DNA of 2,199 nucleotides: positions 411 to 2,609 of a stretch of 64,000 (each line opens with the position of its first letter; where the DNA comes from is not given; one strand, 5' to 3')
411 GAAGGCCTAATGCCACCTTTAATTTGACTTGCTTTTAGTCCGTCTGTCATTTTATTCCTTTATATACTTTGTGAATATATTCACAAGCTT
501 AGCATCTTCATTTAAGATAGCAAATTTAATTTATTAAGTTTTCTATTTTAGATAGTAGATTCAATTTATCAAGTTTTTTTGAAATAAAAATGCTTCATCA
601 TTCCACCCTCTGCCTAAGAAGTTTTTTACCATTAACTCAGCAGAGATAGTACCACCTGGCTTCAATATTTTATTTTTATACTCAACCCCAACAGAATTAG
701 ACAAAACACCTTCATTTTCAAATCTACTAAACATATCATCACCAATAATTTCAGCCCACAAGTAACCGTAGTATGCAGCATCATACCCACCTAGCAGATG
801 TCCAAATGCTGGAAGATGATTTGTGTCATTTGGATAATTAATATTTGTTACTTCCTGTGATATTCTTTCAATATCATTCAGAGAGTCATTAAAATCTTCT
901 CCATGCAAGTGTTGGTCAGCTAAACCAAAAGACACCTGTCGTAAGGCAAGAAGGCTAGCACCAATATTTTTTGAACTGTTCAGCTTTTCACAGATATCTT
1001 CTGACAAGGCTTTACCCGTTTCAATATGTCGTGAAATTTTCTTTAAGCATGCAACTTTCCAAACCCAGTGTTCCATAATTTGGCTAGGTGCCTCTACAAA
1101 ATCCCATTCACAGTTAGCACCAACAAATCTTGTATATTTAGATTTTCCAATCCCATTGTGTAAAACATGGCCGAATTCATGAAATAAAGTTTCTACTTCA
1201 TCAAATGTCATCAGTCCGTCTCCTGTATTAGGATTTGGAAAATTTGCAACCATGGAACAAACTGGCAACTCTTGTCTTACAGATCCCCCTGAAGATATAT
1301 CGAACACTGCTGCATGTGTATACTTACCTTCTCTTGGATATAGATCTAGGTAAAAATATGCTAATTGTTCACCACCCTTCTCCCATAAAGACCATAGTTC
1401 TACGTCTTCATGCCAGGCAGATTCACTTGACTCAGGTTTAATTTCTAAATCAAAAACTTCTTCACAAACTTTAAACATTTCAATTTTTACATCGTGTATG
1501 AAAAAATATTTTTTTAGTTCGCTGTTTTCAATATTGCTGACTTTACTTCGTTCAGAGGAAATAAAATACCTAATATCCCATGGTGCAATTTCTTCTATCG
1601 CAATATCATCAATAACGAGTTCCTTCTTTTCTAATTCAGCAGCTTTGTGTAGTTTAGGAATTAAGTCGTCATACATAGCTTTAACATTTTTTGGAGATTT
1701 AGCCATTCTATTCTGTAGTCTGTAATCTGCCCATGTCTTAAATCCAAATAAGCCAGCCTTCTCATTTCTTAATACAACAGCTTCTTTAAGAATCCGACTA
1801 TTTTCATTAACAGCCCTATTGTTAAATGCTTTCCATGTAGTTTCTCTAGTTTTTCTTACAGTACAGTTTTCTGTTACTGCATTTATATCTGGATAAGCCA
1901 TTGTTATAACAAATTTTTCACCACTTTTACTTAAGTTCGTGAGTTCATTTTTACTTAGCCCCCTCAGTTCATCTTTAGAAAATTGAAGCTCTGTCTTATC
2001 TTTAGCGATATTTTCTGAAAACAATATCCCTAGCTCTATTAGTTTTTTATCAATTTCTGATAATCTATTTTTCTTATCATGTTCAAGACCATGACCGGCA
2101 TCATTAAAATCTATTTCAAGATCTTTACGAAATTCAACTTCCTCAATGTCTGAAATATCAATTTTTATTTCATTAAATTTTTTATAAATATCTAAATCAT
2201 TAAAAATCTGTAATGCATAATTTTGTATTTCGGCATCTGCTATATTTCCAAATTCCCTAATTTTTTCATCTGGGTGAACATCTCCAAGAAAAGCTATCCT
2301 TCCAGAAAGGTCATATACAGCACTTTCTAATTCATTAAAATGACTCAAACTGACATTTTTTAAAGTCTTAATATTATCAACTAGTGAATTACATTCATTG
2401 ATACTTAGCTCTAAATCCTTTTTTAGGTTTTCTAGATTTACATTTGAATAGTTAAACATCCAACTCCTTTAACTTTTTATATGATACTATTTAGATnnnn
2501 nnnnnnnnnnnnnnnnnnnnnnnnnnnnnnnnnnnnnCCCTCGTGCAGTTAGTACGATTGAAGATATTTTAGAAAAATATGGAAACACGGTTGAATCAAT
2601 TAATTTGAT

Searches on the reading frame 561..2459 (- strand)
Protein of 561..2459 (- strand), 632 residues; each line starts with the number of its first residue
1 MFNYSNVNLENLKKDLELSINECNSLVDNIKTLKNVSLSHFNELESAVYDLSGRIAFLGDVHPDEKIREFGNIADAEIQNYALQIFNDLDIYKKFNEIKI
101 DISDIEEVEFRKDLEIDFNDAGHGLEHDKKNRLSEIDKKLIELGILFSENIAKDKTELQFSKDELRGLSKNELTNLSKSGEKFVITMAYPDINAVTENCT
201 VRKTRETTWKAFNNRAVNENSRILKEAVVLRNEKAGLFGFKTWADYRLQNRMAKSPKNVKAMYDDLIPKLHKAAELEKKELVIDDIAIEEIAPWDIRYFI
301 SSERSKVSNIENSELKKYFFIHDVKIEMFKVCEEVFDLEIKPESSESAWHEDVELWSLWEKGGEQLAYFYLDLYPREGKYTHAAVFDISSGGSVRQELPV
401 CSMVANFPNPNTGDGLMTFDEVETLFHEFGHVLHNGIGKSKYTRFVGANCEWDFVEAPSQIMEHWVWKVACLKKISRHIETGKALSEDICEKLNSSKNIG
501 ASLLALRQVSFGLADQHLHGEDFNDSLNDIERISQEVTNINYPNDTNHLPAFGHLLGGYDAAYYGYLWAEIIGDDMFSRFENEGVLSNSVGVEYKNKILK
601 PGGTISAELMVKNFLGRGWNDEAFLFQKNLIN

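Call 10: search_protein_families(library=ncbifam, max_evalue=1e-10, proteins=[window:561-2459:-])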
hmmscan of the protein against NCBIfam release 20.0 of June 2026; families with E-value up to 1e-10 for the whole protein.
window:561-2459:- (632 aa): 2 families
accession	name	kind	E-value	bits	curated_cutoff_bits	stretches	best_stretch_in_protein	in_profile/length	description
NF008159.0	PRK10911.1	equivalog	3.5e-87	293.3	927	1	75-625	90-673/680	oligopeptidase A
NF007624.0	PRK10280.1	equivalog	2.8e-64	217.5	944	1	65-620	86-669/681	peptidyl-dipeptidase Dcp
